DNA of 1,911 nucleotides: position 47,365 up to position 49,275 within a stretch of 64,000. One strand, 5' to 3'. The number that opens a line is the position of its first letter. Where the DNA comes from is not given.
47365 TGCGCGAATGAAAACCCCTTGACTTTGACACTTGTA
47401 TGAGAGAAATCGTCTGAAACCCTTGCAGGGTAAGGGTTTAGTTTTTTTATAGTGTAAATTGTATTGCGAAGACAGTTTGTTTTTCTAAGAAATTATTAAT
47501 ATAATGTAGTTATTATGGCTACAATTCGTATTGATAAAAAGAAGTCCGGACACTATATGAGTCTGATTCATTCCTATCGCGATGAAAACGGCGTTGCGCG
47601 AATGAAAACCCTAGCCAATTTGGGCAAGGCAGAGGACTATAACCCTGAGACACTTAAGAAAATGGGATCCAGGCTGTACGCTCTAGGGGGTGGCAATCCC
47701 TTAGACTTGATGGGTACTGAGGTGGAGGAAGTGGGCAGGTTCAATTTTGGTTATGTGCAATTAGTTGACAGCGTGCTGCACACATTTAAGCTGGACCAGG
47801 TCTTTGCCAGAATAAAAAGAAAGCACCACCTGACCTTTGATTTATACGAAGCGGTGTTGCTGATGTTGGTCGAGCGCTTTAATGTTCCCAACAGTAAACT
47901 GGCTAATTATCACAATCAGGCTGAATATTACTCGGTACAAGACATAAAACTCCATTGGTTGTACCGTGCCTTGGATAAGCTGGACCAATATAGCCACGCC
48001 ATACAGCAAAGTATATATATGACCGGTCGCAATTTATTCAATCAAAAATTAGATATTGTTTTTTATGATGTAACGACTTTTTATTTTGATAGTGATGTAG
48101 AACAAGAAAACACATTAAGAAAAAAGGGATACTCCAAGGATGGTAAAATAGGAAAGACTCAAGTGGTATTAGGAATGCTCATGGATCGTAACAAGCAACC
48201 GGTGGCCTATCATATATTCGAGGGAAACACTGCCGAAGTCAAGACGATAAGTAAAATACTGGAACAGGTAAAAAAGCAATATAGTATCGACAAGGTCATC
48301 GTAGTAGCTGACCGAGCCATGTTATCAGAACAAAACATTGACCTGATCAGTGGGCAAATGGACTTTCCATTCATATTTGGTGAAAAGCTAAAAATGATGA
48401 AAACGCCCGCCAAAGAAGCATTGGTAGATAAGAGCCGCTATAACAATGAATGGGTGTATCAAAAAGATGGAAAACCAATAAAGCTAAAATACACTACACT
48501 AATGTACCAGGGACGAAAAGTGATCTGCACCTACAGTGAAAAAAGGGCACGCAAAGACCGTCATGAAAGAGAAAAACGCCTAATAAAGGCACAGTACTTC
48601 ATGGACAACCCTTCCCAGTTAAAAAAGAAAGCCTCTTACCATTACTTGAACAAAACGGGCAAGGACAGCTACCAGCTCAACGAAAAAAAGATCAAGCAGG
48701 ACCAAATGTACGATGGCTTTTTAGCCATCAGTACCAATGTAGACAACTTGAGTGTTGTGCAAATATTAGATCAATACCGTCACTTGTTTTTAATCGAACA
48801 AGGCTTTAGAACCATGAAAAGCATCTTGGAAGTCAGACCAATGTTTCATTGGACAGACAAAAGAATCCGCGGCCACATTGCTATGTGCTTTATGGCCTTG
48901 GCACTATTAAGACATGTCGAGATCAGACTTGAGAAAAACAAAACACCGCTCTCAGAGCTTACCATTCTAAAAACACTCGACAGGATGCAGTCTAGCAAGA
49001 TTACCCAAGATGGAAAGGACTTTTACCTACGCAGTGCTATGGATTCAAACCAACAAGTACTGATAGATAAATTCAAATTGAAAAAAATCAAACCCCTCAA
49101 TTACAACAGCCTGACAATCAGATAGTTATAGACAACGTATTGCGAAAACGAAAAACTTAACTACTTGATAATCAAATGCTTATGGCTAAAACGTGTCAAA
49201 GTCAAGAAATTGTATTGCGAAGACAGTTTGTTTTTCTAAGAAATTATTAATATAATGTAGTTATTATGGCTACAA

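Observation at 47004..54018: Nested IS1634/IS30/IS66 composite with a 148-bp target duplication that regenerates both flanking genes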

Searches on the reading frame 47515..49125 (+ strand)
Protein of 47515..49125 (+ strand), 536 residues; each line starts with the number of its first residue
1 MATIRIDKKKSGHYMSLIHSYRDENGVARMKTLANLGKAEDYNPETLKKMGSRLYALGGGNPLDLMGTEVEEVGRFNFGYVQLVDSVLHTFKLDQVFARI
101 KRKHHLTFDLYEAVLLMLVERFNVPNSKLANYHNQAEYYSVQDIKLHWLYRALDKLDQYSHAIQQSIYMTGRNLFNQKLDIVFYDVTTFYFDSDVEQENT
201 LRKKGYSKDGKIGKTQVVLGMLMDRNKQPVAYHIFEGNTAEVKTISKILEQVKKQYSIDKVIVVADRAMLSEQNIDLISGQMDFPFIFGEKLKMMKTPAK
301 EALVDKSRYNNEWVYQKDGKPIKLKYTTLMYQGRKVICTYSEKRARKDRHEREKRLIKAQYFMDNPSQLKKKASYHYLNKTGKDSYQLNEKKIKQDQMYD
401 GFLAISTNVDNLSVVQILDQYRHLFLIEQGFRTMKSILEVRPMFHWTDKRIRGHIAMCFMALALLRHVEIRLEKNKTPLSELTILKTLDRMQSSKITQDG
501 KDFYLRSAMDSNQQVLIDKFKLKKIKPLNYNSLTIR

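Call 6: search_protein_families(library=ncbifam, proteins=[window:47515-49125:+])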
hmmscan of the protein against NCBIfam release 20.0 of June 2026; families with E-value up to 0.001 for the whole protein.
window:47515-49125:+ (536 aa): 3 families
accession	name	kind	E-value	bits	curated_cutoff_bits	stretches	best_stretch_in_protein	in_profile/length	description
NF033559.2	transpos_IS1634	equivalog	4e-112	375.7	100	1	29-523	2-482/483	IS1634 family transposase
NF033592.1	transpos_IS4_1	equivalog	1.9e-08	33.8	115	1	108-466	26-329/332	IS4 family transposase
NF049999.1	transpos_IS701_3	equivalog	9.3e-06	24.8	170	1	405-476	297-368/412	IS701 family transposase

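Call 7: search_protein_families(library=pfam, proteins=[window:47515-49125:+])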
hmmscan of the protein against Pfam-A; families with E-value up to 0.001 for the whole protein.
window:47515-49125:+ (536 aa): 1 family
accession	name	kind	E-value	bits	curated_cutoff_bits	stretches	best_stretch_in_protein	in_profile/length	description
PF01609.27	DDE_Tnp_1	-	4.3e-10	40.1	23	1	180-463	5-199/200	Transposase DDE domain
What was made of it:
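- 47382..49206 (+): IS-B, an intact 1825-bp IS1634-family element with 14-bp perfect inverted ends. Transposase at 47515-49125 (536 aa). NF033559 375.7 bits and PF01609 (calls 6, 7).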

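Call 10: find_related_loci(query=window:47515-49125:+, collection=genome_contigs, flank=5000)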
Query window:47515-49125:+ (536 aa) in genome_contigs; peptide patterns used: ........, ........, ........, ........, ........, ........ (x = any residue, [..] = any of these).
7 stretches matched a pattern, but none encodes a relative of the query by tblastn (E <= 1e-3).
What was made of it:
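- Tried and rejected: A genome_contigs scan with the single transposase found no relative (call 10).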

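Call 11: find_encoding_contigs(protein=window:47515-49125:+, flank=6000, max_places=10)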
Protein window:47515-49125:+ (536 aa): 2 contigs read that carry it; 2 places shown.
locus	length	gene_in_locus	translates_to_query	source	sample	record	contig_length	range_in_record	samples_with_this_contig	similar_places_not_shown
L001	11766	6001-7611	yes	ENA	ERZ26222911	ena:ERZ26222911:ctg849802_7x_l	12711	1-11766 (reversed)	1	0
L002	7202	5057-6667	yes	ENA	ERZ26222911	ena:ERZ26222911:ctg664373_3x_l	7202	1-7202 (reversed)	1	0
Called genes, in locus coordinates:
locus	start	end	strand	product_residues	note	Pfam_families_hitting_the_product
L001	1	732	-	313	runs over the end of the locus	-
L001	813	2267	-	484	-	PF12771:SusD-like_2, PF12741:SusD-like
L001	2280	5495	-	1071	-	PF13620:CarboxypepD_reg, PF13715:CarbopepD_reg_2, PF15976:CooC_C (faint), PF07715:Plug, PF00593:TonB_dep_Rec_b-barrel, PF14905:OMP_b-brl_3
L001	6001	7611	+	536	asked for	PF01609:DDE_Tnp_1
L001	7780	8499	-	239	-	PF03740:PdxJ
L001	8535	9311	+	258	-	PF01148:CTP_transf_1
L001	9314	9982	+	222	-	PF02666:PS_Dcarbxylase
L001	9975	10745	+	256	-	PF01975:SurE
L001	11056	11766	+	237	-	?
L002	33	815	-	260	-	PF12741:SusD-like, PF12771:SusD-like_2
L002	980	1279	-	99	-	-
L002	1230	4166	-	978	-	PF13620:CarboxypepD_reg, PF13715:CarbopepD_reg_2, PF07715:Plug, PF00593:TonB_dep_Rec_b-barrel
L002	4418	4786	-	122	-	PF13358:DDE_3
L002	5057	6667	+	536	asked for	PF01609:DDE_Tnp_1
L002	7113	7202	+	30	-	?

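Call 14: list_cluster_members(proteins=[window:47515-49125:+, window:44575-47037:+, window:53901-55202:-, window:49845-50846:-, window:52062-53519:-])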
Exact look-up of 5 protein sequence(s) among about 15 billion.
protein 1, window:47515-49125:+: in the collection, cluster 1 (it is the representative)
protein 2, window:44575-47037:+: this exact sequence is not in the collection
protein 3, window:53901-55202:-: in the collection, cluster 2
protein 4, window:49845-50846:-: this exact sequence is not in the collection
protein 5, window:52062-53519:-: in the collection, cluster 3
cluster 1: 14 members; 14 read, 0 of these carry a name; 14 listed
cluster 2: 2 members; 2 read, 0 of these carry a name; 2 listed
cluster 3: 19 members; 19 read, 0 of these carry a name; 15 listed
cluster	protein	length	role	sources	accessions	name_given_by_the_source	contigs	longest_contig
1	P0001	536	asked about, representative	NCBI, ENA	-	-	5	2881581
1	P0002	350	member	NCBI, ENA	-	-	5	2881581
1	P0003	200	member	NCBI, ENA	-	-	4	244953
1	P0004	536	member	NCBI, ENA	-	-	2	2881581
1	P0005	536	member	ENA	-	-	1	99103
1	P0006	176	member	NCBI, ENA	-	-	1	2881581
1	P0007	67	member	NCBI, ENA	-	-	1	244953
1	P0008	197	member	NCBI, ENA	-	-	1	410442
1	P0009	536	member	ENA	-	-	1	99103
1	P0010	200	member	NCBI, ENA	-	-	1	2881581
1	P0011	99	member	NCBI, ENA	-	-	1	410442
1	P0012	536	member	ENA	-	-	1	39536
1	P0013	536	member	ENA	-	-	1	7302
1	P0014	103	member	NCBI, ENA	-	-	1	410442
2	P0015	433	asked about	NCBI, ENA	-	-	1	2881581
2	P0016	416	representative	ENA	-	-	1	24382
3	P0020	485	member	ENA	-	-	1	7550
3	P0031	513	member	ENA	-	-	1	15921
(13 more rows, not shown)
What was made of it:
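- The contig is 2.88 Mb (call 14), which suggests long-read data (inference).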

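Call 15: find_encoding_contigs(protein=P0016, flank=6000, max_places=6)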
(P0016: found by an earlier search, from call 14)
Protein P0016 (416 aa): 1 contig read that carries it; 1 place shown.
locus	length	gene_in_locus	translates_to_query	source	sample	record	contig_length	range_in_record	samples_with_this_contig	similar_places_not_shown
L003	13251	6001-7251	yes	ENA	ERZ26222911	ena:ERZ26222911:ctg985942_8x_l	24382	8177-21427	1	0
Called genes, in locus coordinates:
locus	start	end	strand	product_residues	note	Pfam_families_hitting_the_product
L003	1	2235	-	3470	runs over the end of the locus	?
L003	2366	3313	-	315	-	PF12146:Hydrolase_4 (weak), PF00561:Abhydrolase_1, PF12697:Abhydrolase_6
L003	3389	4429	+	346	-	-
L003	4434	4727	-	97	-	PF20584:DUF6787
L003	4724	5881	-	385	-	PF26550:Tricorn_2nd (faint), PF26549:Tricorn_N, PF07676:PD40 (weak), PF26549:Tricorn_N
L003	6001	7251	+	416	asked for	PF04389:Peptidase_M28, PF13180:PDZ_2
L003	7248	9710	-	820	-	PF17764:PriA_3primeBD, PF20720:nSTAND3 (faint), PF00270:DEAD, PF04851:ResIII, PF18319:Zn_ribbon_PriA, PF00271:Helicase_C, PF18074:PriA_C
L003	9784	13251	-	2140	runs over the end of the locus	?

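Call 16: find_encoding_contigs(protein=P0004, flank=6000, max_places=10)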
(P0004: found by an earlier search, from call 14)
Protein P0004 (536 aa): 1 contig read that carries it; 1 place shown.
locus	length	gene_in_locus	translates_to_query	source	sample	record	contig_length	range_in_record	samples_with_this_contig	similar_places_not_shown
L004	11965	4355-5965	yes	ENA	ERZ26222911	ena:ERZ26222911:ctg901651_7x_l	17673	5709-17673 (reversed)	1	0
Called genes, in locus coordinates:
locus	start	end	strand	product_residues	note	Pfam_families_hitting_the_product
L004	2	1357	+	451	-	?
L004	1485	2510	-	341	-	PF13737:DDE_Tnp_1_5, PF01609:DDE_Tnp_1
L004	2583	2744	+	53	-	-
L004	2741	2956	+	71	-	-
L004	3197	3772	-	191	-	-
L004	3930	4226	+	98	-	-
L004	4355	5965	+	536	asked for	PF01609:DDE_Tnp_1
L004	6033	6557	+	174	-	PF03544:TonB_C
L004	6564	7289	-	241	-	PF01416:PseudoU_synth_1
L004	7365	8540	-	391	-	PF00085:Thioredoxin, PF03190:Thioredox_DsbH, PF13098:Thioredoxin_2, PF13899:Thioredoxin_7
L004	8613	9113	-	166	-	PF03190:Thioredox_DsbH, PF13899:Thioredoxin_7, PF13098:Thioredoxin_2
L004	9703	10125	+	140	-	-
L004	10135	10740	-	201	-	PF00106:adh_short, PF08659:KR (weak), PF13561:adh_short_C2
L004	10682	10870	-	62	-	PF00106:adh_short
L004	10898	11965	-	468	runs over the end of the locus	PF11638:DnaA_N, PF00308:Bac_DnaA, PF01695:IstB_IS21 (weak), PF13401:AAA_22 (faint), PF00004:AAA (weak), PF08299:Bac_DnaA_C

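Call 19: find_encoding_contigs(protein=P0005, flank=5000, max_places=10)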
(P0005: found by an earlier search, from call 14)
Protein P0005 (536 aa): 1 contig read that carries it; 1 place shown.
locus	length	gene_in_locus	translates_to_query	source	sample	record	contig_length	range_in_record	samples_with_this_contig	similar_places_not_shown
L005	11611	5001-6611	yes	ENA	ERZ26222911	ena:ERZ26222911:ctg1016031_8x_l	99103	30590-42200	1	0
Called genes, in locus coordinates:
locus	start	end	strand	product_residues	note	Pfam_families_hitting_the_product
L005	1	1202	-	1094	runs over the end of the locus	PF14870:PSII_BNR (faint), PF25852:DUF6242_C (faint), PF02012:BNR (faint), PF13088:BNR_2 (faint), PF15902:Sortilin-Vps10 (weak)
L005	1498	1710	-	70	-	-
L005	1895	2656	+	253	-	-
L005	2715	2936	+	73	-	-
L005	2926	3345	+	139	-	PF01850:PIN, PF13470:PIN_3 (faint)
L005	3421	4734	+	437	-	PF24316:Tli3 (faint), PF13088:BNR_2 (faint), PF13859:BNR_3 (faint), PF21471:Reelin_subrepeat-B (faint), PF02012:BNR (faint)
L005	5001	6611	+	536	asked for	PF01609:DDE_Tnp_1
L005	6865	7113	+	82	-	-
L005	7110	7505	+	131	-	PF01850:PIN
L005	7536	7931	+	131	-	-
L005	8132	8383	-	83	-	-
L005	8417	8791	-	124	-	-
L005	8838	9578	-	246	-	PF20243:MbnP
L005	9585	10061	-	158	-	PF20420:DUF6702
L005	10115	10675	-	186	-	PF13795:HupE_UreJ_2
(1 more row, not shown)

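Call 20: find_encoding_contigs(protein=P0009, flank=5000, max_places=10)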
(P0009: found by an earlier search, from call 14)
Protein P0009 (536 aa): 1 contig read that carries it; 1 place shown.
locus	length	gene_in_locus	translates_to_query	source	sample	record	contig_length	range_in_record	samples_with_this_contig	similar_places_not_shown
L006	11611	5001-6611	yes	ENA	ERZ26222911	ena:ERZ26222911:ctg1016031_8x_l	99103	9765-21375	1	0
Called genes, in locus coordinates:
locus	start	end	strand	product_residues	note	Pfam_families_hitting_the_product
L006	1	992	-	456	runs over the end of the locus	-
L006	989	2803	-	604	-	PF01336:tRNA_anti-codon, PF00152:tRNA-synt_2, PF02938:GAD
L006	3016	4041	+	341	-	PF13737:DDE_Tnp_1_5, PF01609:DDE_Tnp_1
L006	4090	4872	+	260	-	PF03050:DDE_Tnp_IS66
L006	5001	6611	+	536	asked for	PF01609:DDE_Tnp_1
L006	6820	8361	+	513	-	PF03050:DDE_Tnp_IS66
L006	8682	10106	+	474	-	PF03050:DDE_Tnp_IS66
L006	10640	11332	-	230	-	PF13505:OMP_b-brl (weak), PF13568:OMP_b-brl_2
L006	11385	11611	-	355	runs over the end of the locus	PF01832:Glucosaminidase, PF01476:LysM (weak)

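Call 21: find_encoding_contigs(protein=P0012, flank=5000, max_places=10)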
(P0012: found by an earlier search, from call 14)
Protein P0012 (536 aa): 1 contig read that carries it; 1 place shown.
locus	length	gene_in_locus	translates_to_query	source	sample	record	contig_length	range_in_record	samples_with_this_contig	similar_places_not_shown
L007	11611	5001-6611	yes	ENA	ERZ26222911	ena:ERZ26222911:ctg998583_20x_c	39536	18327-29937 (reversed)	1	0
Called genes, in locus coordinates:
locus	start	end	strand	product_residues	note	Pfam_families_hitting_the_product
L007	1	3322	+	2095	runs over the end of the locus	PF22904:NOMO1-like_2nd (faint), PF13620:CarboxypepD_reg (faint), PF13573:SprB (weak), PF17802:SpaA (faint), PF13573:SprB (weak), PF17210:SdrD_B, PF17210:SdrD_B, PF18962:Por_Secre_tail, +1 more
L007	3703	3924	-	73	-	-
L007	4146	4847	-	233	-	PF01609:DDE_Tnp_1 (weak)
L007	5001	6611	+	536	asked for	PF01609:DDE_Tnp_1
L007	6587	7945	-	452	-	-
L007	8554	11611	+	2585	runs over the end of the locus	PF18884:TSP3_bac (faint)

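Call 22: find_encoding_contigs(protein=P0013, flank=5000, max_places=10)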
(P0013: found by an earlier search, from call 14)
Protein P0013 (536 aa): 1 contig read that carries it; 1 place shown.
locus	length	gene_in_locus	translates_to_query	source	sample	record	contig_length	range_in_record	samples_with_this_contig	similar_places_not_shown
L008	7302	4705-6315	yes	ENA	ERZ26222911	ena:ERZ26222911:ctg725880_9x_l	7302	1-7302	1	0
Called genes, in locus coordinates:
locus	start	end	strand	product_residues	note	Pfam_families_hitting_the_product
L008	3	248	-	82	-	?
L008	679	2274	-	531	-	-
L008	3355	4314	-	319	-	PF02661:Fic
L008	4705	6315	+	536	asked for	PF01609:DDE_Tnp_1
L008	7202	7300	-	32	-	?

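Call 26: find_homologous_proteins(query=window:47515-49125:+, max_evalue=1e-10)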
Query window:47515-49125:+ (536 aa): 1755 proteins with E <= 1e-10 among 8000 candidates; the best 120 are listed.
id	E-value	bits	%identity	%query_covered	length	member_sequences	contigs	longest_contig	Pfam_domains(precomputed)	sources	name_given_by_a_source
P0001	0.0e+0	1197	100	100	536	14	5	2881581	PF01609.28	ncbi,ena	-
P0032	5.7e-225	766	62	100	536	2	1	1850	PF01609.28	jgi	-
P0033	8.5e-203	693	57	100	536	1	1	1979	PF01609.28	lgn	-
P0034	1.1e-198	679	56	100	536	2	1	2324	PF01609.28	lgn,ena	-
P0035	3.7e-198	678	56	100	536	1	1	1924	PF01609.28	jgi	-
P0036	4.2e-198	677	56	100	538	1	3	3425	PF01609.28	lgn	-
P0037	3.3e-196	671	57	100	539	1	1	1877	PF01609.28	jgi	-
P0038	7.0e-195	667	54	100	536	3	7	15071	PF01609.28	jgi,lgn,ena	-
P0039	1.2e-194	666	55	100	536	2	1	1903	PF01609.28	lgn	-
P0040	1.6e-193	662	55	100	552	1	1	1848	PF01609.28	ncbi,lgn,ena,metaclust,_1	metaclust:\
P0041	3.0e-193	661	54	100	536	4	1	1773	PF01609.28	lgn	-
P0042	2.1e-191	655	54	100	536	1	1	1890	PF01609.28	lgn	-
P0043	2.6e-185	635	52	100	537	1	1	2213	PF01609.28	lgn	-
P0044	3.5e-185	635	55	95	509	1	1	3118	PF01609.28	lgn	-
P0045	2.4e-183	629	57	93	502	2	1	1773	PF01609.28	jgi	-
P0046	3.1e-170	586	50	99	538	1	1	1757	PF01609.28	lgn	-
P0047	5.7e-170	585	52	98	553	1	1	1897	PF01609.28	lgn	-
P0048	3.3e-169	582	50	99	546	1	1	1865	PF01609.28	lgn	-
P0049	3.8e-168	579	50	98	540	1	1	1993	PF01609.28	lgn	-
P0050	1.1e-167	577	50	99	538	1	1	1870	PF01609.28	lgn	-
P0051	2.1e-167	576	51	97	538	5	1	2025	PF01609.28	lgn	-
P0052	2.6e-167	576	51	98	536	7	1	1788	PF01609.28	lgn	-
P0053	4.8e-167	575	52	98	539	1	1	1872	PF01609.28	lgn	-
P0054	1.8e-166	573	50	98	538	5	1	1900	PF01609.28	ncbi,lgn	-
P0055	2.4e-166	573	50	99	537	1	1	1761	PF01609.28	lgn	-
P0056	4.1e-166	572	51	98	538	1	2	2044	PF01609.28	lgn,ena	-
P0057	5.6e-166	572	51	95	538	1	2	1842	PF01609.28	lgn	-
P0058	8.9e-166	571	50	98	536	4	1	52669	PF01609.28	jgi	jgi:transposase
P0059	1.8e-165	570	50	98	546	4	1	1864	PF01609.28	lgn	-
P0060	4.3e-165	569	51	95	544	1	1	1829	PF01609.28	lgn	-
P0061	5.0e-165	568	49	99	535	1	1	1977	PF01609.28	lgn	-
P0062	5.4e-165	568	50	95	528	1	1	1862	PF01609.28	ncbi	-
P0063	7.7e-165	568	50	98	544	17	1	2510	PF01609.28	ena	-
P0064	7.9e-165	568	50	98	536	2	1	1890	PF01609.28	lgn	-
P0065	1.3e-164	567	50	99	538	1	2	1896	PF01609.28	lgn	-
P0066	1.3e-164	567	50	98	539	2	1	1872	PF01609.28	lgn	-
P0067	2.0e-164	566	50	99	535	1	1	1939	PF01609.28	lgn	-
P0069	2.9e-164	566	49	98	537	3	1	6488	PF01609.28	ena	-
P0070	3.0e-164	566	51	99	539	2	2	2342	PF01609.28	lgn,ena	-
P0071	3.3e-164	566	49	98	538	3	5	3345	PF01609.28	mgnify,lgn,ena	mgnify:CR=1 FL=1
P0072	3.6e-164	566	50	99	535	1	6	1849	PF01609.28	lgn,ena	-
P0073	4.0e-164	565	49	98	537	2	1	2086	PF01609.28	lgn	-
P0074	4.1e-164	565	50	98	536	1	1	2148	PF01609.28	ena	-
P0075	5.6e-164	565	49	98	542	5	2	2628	PF01609.28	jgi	jgi:transposase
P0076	8.2e-164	564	59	79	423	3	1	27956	PF01609.28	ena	-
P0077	8.8e-164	564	50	97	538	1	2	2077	PF01609.28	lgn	-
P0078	8.9e-164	564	49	97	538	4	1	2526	PF01609.28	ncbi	-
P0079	9.3e-164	564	49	98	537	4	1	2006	PF01609.28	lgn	-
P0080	1.2e-163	564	49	99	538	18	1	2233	PF01609.28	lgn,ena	-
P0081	1.3e-163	564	49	98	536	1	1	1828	PF01609.28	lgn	-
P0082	1.3e-163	564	49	98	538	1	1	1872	PF01609.28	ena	-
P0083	1.4e-163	564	49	99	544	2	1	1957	PF01609.28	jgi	jgi:transposase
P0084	4.0e-163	562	48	100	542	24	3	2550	PF01609.28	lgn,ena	-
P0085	4.9e-163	562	48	98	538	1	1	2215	PF01609.28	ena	-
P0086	5.9e-163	562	50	98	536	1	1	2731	PF01609.28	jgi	jgi:transposase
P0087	6.3e-163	561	50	98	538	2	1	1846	PF01609.28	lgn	-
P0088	6.4e-163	561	48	99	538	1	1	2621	PF01609.28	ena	-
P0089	7.7e-163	561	51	96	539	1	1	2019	PF01609.28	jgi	jgi:transposase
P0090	7.9e-163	561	49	99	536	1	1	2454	PF01609.28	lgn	-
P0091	1.2e-162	560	49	98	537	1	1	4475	PF01609.28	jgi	-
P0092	1.8e-162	560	49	99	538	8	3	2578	PF01609.28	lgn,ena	-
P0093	2.6e-162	559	50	98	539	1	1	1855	PF01609.28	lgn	-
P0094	2.6e-162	559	49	99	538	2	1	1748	PF01609.28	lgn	-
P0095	2.7e-162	559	49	99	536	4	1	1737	PF01609.28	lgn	-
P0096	3.1e-162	559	49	98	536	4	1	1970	PF01609.28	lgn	-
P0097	3.2e-162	559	49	98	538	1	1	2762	PF01609.28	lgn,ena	-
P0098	3.3e-162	559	50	98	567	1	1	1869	PF01609.28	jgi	jgi:transposase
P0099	3.6e-162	559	49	98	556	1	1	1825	PF01609.28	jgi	jgi:transposase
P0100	4.5e-162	559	49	97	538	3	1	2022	PF01609.28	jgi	-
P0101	5.1e-162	558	50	95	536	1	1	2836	PF01609.28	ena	-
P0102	5.7e-162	558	49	96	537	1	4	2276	PF01609.28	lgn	-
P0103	5.7e-162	558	50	98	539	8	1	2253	PF01609.28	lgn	-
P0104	6.5e-162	558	50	98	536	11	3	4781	PF01609.28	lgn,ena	-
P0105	7.1e-162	558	50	99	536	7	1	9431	PF01609.28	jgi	jgi:transposase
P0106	7.8e-162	558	50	98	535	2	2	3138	PF01609.28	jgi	-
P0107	9.7e-162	558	49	98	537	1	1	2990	PF01609.28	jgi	jgi:transposase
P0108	1.1e-161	557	49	99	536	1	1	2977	PF01609.28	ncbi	-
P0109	1.1e-161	557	48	99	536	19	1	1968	PF01609.28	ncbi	-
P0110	1.5e-161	557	50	95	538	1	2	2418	PF01609.28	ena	-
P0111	2.8e-161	556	49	98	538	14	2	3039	PF01609.28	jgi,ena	-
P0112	2.9e-161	556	49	100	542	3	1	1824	PF01609.28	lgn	-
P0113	4.4e-161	555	48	100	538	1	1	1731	PF01609.28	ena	-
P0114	4.8e-161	555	50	97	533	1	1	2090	PF01609.28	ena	-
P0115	5.1e-161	555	49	98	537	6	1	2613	PF01609.28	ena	-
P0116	5.3e-161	555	49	98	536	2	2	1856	PF01609.28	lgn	-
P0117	5.3e-161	555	49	98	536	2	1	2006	PF01609.28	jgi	jgi:transposase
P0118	5.4e-161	555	50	95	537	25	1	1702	PF01609.28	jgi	jgi:transposase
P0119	6.7e-161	555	49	97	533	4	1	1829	PF01609.28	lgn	-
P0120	6.7e-161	555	50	95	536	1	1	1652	PF01609.28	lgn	-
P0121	7.8e-161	555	49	99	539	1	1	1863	PF01609.28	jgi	jgi:transposase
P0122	9.8e-161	554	50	99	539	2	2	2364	PF01609.28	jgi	jgi:transposase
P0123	1.2e-160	554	48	96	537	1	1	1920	PF01609.28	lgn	-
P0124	1.2e-160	554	48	98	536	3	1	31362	PF01609.28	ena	-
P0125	1.2e-160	554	48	98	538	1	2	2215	PF01609.28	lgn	-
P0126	1.6e-160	554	48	98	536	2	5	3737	PF01609.28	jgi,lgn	jgi:transposase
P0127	1.6e-160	554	48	99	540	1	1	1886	PF01609.28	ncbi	ncbi:MAG: IS1634 family transposase [Cyclobacteriaceae bacterium]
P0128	1.8e-160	553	48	95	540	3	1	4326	PF01609.28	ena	-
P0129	1.8e-160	553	50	98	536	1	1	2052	PF01609.28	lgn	-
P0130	1.9e-160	553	49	96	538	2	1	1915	PF01609.28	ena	-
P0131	2.1e-160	553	49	98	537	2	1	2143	PF01609.28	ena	-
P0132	2.2e-160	553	48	99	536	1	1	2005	PF01609.28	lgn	-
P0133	2.4e-160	553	48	96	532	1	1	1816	PF01609.28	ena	-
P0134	2.6e-160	553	48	98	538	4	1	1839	PF01609.28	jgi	jgi:transposase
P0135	2.7e-160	553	48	100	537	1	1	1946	PF01609.28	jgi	jgi:transposase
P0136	2.7e-160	553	49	99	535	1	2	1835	PF01609.28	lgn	-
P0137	2.8e-160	553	48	99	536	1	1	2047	PF01609.28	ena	-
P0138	2.9e-160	553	49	100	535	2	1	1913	PF01609.28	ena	-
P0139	3.1e-160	553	49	98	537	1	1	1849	PF01609.28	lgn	-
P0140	4.0e-160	552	49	97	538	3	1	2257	PF01609.28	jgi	jgi:transposase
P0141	4.1e-160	552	49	97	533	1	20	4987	PF01609.28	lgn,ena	-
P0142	4.6e-160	552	49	99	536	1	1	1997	PF01609.28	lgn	-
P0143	4.8e-160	552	48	98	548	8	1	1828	PF01609.28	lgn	-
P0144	4.9e-160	552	48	99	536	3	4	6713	PF01609.28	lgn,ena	-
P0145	5.2e-160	552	50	96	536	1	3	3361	PF01609.28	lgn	-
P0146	5.2e-160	552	50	100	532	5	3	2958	PF01609.28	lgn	-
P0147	5.5e-160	552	50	95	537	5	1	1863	PF01609.28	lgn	-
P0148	5.8e-160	552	47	99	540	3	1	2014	PF01609.28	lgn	-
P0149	6.8e-160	551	48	99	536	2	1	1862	PF01609.28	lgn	-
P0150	6.9e-160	551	48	99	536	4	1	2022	PF01609.28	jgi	-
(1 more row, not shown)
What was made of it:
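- Most homologues in public short-read assemblies sit on about 1.8-2-kb collapsed contigs (call 26).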
